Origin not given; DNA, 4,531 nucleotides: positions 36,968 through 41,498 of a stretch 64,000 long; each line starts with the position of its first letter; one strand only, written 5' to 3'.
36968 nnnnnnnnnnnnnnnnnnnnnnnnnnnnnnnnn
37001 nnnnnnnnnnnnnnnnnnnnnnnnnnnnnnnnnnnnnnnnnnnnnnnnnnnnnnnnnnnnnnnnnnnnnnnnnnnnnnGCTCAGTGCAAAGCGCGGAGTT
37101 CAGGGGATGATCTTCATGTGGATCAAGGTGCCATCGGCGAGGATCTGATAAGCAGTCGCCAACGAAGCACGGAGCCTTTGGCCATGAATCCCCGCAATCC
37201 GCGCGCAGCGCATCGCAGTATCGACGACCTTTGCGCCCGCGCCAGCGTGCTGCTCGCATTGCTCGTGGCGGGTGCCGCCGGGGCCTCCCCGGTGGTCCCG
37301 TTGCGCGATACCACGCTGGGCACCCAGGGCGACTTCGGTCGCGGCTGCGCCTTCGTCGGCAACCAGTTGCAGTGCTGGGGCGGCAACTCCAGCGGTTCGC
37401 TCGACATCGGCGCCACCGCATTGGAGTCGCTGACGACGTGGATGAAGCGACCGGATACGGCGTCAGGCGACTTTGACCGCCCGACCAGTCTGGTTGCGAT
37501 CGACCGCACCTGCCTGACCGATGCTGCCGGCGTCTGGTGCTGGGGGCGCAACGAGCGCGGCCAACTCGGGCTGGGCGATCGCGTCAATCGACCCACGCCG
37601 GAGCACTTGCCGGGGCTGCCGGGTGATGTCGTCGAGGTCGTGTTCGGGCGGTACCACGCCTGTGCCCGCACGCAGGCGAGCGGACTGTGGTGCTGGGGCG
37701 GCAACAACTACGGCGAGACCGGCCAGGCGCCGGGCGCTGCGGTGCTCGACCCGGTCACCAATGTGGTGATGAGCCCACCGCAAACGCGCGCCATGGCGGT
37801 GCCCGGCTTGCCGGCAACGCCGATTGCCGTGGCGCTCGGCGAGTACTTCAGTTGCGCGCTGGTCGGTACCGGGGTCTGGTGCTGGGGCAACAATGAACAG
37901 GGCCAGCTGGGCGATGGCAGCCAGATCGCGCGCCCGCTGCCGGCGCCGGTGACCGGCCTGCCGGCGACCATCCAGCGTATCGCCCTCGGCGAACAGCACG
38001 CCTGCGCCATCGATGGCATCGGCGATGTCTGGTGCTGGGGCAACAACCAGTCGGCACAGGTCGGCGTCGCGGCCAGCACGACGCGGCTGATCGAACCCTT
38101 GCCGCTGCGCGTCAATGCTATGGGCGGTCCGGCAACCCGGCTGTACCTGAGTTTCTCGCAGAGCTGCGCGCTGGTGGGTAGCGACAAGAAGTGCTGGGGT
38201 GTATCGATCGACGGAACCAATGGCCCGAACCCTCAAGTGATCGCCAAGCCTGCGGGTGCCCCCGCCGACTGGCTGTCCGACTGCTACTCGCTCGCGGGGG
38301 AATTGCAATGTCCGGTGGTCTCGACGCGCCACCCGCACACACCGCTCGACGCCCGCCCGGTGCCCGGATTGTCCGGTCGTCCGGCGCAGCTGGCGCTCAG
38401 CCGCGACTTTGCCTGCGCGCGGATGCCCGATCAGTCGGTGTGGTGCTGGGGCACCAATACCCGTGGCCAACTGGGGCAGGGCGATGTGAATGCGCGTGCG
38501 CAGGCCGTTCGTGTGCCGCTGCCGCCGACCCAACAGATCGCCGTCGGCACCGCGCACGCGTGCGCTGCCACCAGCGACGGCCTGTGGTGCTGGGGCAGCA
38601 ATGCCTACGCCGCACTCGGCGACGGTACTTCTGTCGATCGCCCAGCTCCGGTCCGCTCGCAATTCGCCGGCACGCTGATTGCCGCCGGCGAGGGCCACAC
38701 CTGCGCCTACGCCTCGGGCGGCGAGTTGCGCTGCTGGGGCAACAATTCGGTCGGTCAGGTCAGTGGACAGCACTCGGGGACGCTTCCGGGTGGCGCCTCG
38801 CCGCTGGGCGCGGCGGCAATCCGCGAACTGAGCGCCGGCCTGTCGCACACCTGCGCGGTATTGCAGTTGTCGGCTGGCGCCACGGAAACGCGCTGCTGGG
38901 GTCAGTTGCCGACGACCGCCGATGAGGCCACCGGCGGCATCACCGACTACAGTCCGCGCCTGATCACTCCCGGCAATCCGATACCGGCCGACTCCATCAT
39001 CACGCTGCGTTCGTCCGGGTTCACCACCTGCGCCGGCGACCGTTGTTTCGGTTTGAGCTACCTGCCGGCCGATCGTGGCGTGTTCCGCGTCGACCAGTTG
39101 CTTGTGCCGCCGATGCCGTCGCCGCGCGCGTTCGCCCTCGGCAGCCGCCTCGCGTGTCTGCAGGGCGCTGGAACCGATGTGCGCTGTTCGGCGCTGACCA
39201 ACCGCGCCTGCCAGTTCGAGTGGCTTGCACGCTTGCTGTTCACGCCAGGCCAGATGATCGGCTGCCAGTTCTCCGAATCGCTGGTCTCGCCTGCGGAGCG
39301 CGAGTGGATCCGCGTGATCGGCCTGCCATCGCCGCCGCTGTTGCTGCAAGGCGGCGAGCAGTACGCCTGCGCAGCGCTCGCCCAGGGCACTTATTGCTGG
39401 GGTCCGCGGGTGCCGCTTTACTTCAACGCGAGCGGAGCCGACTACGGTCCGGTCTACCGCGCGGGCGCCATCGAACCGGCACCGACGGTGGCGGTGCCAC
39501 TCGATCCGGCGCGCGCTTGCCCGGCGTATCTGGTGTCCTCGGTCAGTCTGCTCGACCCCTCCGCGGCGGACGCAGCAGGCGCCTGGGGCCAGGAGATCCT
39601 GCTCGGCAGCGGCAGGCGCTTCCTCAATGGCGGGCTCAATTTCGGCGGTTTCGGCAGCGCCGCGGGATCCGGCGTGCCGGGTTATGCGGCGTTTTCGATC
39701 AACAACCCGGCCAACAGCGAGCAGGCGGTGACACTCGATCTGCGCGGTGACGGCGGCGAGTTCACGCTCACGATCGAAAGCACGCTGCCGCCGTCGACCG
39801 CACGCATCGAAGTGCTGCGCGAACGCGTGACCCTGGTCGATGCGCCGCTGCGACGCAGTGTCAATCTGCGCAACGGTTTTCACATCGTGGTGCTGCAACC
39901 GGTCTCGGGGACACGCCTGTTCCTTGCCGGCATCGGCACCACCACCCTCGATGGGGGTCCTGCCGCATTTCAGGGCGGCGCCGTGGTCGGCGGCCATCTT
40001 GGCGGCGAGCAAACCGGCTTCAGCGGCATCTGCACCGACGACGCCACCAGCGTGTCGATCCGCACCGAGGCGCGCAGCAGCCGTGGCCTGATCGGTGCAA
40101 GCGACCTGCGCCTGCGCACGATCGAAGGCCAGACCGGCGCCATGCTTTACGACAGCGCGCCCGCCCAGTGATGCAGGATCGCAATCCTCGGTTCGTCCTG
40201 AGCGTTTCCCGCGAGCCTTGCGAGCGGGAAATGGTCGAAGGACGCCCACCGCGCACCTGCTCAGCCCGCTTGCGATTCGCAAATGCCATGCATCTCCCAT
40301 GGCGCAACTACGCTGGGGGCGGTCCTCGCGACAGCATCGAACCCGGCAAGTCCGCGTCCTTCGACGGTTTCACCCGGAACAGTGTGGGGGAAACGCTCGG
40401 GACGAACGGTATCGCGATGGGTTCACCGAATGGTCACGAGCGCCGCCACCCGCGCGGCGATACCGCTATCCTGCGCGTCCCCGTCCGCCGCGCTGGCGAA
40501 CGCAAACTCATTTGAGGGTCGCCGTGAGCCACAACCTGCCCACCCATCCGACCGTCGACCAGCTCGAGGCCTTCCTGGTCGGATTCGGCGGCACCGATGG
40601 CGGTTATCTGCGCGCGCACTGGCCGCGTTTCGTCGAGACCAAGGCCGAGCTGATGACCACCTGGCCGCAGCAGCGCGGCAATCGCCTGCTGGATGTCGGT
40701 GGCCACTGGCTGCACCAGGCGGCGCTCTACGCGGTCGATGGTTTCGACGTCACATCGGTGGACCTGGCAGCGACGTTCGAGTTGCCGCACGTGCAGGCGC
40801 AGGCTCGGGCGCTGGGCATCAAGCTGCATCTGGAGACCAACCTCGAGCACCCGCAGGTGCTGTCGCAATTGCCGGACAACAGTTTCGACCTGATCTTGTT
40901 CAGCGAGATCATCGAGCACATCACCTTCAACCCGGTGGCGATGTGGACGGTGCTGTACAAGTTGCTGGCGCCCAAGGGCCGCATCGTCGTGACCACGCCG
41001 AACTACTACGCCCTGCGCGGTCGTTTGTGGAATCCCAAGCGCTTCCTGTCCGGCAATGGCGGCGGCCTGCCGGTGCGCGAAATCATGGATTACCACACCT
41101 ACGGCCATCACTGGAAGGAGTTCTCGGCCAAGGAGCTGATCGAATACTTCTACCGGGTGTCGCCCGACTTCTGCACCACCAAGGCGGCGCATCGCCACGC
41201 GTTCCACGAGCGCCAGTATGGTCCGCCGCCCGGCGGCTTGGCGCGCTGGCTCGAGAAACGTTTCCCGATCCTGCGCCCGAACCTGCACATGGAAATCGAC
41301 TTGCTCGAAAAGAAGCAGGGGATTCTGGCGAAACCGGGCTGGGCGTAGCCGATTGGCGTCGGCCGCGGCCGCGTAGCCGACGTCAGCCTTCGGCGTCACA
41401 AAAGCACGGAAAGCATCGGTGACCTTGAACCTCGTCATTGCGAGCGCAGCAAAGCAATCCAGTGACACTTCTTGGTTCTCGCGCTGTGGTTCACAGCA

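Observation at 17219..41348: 24-kb accessory block: exoprotein family plus Ser/Thr kinase, FadL-type barrel and modification enzymes, inserted between purine-catabolism and ilv genes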

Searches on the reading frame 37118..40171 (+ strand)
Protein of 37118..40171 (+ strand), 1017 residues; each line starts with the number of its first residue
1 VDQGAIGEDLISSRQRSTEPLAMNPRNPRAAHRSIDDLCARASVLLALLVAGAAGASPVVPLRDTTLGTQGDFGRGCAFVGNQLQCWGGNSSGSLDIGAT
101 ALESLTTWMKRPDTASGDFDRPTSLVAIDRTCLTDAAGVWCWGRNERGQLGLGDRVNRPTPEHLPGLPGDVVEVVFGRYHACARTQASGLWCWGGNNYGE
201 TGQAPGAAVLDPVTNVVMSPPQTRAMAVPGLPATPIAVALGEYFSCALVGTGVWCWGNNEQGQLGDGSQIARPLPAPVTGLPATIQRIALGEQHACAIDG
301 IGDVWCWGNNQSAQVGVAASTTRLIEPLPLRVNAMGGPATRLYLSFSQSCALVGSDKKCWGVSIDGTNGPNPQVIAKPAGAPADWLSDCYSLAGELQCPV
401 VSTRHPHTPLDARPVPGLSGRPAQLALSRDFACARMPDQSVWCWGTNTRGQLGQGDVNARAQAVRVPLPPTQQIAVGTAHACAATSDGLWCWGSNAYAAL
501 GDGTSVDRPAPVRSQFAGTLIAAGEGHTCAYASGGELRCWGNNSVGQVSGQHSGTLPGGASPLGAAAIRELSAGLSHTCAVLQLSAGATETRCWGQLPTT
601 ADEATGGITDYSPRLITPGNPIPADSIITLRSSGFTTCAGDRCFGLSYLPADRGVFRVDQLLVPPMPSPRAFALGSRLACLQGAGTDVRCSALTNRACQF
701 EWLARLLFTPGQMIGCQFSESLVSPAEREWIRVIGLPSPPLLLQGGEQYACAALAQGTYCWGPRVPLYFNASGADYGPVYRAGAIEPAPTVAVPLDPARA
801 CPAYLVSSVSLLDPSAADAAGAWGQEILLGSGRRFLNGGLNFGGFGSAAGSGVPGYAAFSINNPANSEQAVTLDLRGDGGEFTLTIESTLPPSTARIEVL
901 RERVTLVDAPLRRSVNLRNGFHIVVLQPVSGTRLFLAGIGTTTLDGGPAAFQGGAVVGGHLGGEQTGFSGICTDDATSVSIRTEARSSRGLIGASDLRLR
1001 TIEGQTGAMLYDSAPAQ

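Call 3: search_protein_families(library=pfam, proteins=[window:37118-40171:+], max_evalue=0.01)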
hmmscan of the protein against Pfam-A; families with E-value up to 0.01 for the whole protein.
window:37118-40171:+ (1017 aa): 4 families
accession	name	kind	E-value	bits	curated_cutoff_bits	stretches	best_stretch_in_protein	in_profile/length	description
PF25390.1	WD40_RLD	-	3.7e-64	217.7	150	2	84-466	2-345/363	RCC1-like domain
PF13540.12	RCC1_2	-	1.6e-45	152.3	22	6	521-547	4-30/30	Regulator of chromosome condensation (RCC1) repeat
PF00415.24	RCC1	-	3e-42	143.4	21.7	4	139-183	4-49/50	Regulator of chromosome condensation (RCC1) repeat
PF25384.1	Alsin_RLD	-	1.3e-09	38.3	100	0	441-505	244-312/405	Alsin RCC1-like domain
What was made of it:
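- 37118..40171 (+): P5, a secreted RCC1-repeat propeller protein with the most divergent C-terminal shared module (nt 39464-40168). WD40_RLD scores 217.7 bits (call 3).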

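Call 4: search_protein_families(library=ncbifam, proteins=[window:37118-40171:+], max_evalue=0.01)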
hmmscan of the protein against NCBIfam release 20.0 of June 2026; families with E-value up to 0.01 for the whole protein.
window:37118-40171:+ (1017 aa): 0 families

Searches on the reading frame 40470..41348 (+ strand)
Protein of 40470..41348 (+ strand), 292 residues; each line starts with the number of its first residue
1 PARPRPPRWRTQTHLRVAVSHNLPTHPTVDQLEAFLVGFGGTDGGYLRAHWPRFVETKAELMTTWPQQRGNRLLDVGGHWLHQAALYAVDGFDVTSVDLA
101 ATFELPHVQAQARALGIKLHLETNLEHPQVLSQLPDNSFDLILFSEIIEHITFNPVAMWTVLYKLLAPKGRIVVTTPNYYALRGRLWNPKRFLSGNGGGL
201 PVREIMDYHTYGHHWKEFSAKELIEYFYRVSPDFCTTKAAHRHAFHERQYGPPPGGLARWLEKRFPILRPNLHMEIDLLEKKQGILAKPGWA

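Call 46: search_solved_structures(query=window:40470-41348:+, max_evalue=0.1)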
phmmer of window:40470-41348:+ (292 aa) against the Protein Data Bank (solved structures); distinct sequences matched with E-value up to 0.1: 8.
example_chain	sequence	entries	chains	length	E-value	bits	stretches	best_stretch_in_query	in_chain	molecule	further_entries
5wp5_A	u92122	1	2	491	4.2e-07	32.6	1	56-176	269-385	Phosphomethylethanolamine N-methyltransferase 2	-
5wp4_A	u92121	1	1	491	1.6e-05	27.4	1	56-175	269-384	Phosphoethanolamine N-methyltransferase 1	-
8gdu_A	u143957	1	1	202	0.013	17.8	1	68-171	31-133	Methyltransferase domain-containing protein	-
6mro_A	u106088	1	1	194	0.015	17.7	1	68-171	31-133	methyl transferase from Methanosarcina acetivorans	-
4ine_A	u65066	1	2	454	0.018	17.4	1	89-176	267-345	Protein PMT-2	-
3uj6_A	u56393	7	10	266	0.021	17.1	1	130-227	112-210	Phosphoethanolamine N-methyltransferase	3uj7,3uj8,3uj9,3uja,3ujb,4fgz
3ujd_A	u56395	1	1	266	0.021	17.1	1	130-227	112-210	Phosphoethanolamine N-methyltransferase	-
4r6w_A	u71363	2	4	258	0.049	15.9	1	130-227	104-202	Phosphoethanolamine N-methyltransferase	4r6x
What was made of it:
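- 40506..41348 (+): MT2, a class I SAM methyltransferase of about 280 aa with no signal peptide. Weak PDB matches to phosphoethanolamine N-methyltransferases, E 4e-7 (call 46).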

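Call 74: search_protein_families(library=ncbifam, proteins=[window:40506-41348:+], max_evalue=0.00001)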
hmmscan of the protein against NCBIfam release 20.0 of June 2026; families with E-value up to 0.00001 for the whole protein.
window:40506-41348:+ (280 aa): 1 family
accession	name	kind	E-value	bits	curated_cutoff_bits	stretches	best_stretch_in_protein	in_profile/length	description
TIGR01983.1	UbiG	equivalog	2.6e-07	30.2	102.95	1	54-166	46-155/228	bifunctional 2-polyprenyl-6-hydroxyphenol methylase/3-demethylubiquinol 3-O-methyltransferase UbiG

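Call 77: search_protein_families(library=pfam, proteins=[window:40506-41348:+], max_evalue=0.01)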
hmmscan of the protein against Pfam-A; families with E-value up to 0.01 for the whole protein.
window:40506-41348:+ (280 aa): 6 families
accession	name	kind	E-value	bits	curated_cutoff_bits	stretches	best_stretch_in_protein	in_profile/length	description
PF13489.12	Methyltransf_23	-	6e-09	36.3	27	1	47-181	11-135/164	Methyltransferase domain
PF08242.18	Methyltransf_12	-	8.7e-07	30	30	1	66-160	5-98/98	Methyltransferase domain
PF08241.18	Methyltransf_11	-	3e-06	28.2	21.2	1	63-162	2-95/95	Methyltransferase domain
PF13847.12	Methyltransf_31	-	7.8e-05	22.8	27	1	58-166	4-113/145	Methyltransferase domain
PF02353.26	CMAS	-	0.0014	18.4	27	1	56-164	61-166/273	Mycolic acid cyclopropane synthetase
PF13649.12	Methyltransf_25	-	0.0037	18.4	27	1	66-158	6-97/97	Methyltransferase domain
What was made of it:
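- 40506..41348 (+): Methyltransf_23 scores 36.3 bits (call 77).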
